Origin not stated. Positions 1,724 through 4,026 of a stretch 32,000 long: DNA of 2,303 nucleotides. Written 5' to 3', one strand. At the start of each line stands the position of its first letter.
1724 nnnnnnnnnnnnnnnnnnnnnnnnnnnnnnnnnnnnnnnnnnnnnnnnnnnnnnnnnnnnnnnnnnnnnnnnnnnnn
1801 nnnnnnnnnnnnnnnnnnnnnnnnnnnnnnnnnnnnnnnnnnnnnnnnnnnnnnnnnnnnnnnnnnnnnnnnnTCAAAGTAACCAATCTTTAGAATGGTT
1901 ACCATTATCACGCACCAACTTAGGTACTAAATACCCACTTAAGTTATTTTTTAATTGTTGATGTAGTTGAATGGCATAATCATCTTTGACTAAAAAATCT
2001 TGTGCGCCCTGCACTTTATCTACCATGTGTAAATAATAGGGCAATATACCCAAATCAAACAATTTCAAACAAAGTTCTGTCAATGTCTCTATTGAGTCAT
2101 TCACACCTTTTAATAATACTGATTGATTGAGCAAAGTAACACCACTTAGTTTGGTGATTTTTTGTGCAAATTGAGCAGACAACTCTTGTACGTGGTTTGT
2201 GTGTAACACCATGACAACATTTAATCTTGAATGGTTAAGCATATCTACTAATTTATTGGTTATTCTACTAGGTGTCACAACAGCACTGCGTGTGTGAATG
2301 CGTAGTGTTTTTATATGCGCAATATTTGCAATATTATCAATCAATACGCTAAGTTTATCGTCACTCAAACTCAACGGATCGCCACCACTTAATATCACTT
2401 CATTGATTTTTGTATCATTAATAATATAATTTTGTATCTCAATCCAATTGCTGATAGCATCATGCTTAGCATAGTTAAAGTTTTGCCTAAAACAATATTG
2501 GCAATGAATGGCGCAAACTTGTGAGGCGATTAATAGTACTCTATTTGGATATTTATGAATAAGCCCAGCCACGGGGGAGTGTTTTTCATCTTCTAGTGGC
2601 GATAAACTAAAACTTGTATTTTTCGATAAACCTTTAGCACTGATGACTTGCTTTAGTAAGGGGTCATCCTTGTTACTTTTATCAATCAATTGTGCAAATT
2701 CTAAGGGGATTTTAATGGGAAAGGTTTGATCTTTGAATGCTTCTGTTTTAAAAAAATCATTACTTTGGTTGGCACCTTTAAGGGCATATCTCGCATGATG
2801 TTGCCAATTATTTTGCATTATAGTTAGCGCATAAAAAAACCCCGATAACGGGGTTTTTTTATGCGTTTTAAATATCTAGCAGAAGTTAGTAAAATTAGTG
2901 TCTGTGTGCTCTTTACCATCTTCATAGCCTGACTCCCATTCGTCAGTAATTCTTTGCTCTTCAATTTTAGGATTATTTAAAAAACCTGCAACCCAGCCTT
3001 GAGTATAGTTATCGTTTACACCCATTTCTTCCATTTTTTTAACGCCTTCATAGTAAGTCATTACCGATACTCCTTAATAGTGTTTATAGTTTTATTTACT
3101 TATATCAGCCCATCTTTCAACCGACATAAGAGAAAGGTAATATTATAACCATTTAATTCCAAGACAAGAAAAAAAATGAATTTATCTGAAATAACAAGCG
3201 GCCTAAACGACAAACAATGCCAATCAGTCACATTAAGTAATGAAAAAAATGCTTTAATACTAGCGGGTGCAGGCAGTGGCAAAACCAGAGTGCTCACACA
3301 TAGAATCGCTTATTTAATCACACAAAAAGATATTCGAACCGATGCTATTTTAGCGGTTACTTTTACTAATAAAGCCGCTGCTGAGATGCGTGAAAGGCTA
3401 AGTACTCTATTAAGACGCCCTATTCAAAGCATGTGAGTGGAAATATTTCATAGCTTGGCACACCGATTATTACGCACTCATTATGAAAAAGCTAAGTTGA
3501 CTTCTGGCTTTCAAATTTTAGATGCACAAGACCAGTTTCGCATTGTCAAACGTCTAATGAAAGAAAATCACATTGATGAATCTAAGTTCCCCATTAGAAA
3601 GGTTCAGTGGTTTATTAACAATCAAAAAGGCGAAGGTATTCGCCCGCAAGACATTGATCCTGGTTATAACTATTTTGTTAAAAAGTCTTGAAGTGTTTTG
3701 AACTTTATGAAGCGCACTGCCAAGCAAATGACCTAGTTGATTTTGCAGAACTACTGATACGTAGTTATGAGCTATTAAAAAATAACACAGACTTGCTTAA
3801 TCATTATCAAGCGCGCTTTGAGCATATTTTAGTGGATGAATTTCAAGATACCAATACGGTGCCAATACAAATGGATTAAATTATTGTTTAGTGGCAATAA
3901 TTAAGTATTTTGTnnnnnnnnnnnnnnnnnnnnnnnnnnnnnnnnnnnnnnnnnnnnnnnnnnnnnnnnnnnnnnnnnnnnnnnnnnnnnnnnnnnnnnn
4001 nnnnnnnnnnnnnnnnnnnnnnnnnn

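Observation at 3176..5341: uvrD (DNA helicase II) is a multi-hit pseudogene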

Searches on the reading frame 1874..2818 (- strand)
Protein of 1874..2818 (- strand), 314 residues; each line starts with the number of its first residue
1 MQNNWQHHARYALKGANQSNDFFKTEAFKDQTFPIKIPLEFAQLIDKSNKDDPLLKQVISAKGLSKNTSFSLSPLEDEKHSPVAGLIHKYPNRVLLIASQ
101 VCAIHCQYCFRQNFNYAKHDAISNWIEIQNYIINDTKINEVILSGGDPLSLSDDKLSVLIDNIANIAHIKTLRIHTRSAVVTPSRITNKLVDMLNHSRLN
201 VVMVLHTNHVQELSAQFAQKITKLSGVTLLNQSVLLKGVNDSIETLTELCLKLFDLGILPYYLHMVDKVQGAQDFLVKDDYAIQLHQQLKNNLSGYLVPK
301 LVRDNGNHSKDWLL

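Call 15: search_protein_families(library=pfam, proteins=[window:1877-2818:-], max_evalue=0.01)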
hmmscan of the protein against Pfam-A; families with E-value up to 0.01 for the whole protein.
window:1877-2818:- (314 aa): 2 families
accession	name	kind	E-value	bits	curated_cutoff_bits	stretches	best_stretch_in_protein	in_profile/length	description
PF13353.11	Fer4_12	-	8.3e-07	29.8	22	1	99-177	12-91/137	4Fe-4S single cluster domain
PF04055.27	Radical_SAM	-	4.3e-06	27.4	29.5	1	98-194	3-97/166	Radical SAM superfamily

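Call 25: find_encoding_contigs(protein=window:1874-2818:-, flank=10000, max_places=10)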
Protein window:1874-2818:- (314 aa): no gene with exactly this product is on record in the collection.

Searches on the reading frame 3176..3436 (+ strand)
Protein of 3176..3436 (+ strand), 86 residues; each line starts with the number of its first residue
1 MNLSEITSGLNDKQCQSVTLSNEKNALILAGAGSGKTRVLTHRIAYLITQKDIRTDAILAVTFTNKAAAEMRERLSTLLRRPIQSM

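Call 8: search_protein_families(library=ncbifam, proteins=[window:3176-3433:+])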
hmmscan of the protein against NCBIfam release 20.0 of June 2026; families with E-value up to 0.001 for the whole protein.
window:3176-3433:+ (86 aa): 13 families
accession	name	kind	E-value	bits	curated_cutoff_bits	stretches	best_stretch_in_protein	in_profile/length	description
NF008743.0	PRK11773.1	equivalog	1.3e-28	99.8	965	1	1-86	1-85/720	DNA helicase II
TIGR01073.1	pcrA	equivalog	3.5e-27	95.1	911.2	1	7-81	2-75/725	DNA helicase PcrA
TIGR01075.1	uvrD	equivalog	1.1e-26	93.4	1144.45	1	8-86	3-80/715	DNA helicase II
TIGR01074.1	rep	equivalog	1.5e-22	79.7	951.45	1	10-81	2-72/668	DNA helicase Rep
NF008276.0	PRK11054.1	equivalog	5.6e-20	71.4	543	1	7-79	194-265/684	DNA helicase IV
NF008172.0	PRK10919.1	equivalog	2.2e-17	62.5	1168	1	10-81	3-73/673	DNA helicase Rep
TIGR02785.1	addA_Gpos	equivalog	3.8e-16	58.2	707.65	1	12-84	4-74/1234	helicase-exonuclease AddAB subunit AddA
TIGR02784.1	addA_alphas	equivalog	5.4e-12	44.9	860.75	1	23-78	10-64/1138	double-strand break repair helicase AddA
NF010485.0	PRK13909.1-2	equivalog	1.1e-11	43.7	650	1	29-80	9-59/909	RecB-like helicase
TIGR00609.1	recB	equivalog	1.2e-10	40.1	696.05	1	17-77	3-64/1175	exodeoxyribonuclease V subunit beta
NF010487.0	PRK13909.1-4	equivalog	6.9e-10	37.8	759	1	28-75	9-55/924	RecB-like helicase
NF010486.0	PRK13909.1-3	equivalog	5.1e-07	28.1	1109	1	29-76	11-57/921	RecB-like helicase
NF010484.0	PRK13909.1-1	equivalog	2e-06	25.9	1074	1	28-79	10-60/945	RecB-like helicase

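Call 32: find_encoding_contigs(protein=window:3176-3436:+, flank=10000, max_places=10)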
Protein window:3176-3436:+ (86 aa): no gene with exactly this product is on record in the collection.

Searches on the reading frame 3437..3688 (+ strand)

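Call 8: search_protein_families(library=ncbifam, proteins=[window:3437-3688:+])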
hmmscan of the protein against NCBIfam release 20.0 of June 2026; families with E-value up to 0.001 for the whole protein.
window:3437-3688:+ (84 aa): 5 families
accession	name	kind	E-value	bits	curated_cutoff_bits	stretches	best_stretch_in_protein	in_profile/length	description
NF008743.0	PRK11773.1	equivalog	1.9e-30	105.9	965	1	3-82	89-168/720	DNA helicase II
TIGR01075.1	uvrD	equivalog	4.5e-28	98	1144.45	1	3-76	84-157/715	DNA helicase II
TIGR01073.1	pcrA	equivalog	3.6e-13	48.8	911.2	1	2-73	83-154/725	DNA helicase PcrA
TIGR01074.1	rep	equivalog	1.7e-08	33.2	951.45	1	3-73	82-151/668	DNA helicase Rep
NF008172.0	PRK10919.1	equivalog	0.00024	19.5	1168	1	3-71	83-150/673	DNA helicase Rep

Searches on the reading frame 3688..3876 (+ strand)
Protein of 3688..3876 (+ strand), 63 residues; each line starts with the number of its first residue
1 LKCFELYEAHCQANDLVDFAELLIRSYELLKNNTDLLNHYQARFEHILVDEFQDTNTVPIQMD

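Call 8: search_protein_families(library=ncbifam, proteins=[window:3688-3876:+])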
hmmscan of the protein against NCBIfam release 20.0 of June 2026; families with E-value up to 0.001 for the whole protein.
window:3688-3876:+ (63 aa): 11 families
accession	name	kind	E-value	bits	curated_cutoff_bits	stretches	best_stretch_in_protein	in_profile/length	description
TIGR01075.1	uvrD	equivalog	8.6e-23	80.5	1144.45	1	2-58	167-223/715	DNA helicase II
NF008743.0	PRK11773.1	equivalog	1.1e-22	80.2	965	1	2-58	172-228/720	DNA helicase II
TIGR01073.1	pcrA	equivalog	1.3e-13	50.2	911.2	1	3-58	169-224/725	DNA helicase PcrA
TIGR01074.1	rep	equivalog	3.6e-12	45.3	951.45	1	2-58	165-221/668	DNA helicase Rep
NF008172.0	PRK10919.1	equivalog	8.5e-12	44.1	1168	1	2-60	166-224/673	DNA helicase Rep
TIGR02785.1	addA_Gpos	equivalog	3.4e-08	31.8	707.65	1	5-58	346-403/1234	helicase-exonuclease AddAB subunit AddA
NF010485.0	PRK13909.1-2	equivalog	2.1e-06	26.2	650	1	9-58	294-346/909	RecB-like helicase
NF010487.0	PRK13909.1-4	equivalog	3.4e-06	25.6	759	1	13-58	294-342/924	RecB-like helicase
TIGR00609.1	recB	equivalog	3.9e-06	25.3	696.05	1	9-58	335-386/1175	exodeoxyribonuclease V subunit beta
NF008276.0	PRK11054.1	equivalog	2.6e-05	22.9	543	1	3-55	395-442/684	DNA helicase IV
TIGR02784.1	addA_alphas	equivalog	3.7e-05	22.3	860.75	1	5-57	349-404/1138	double-strand break repair helicase AddA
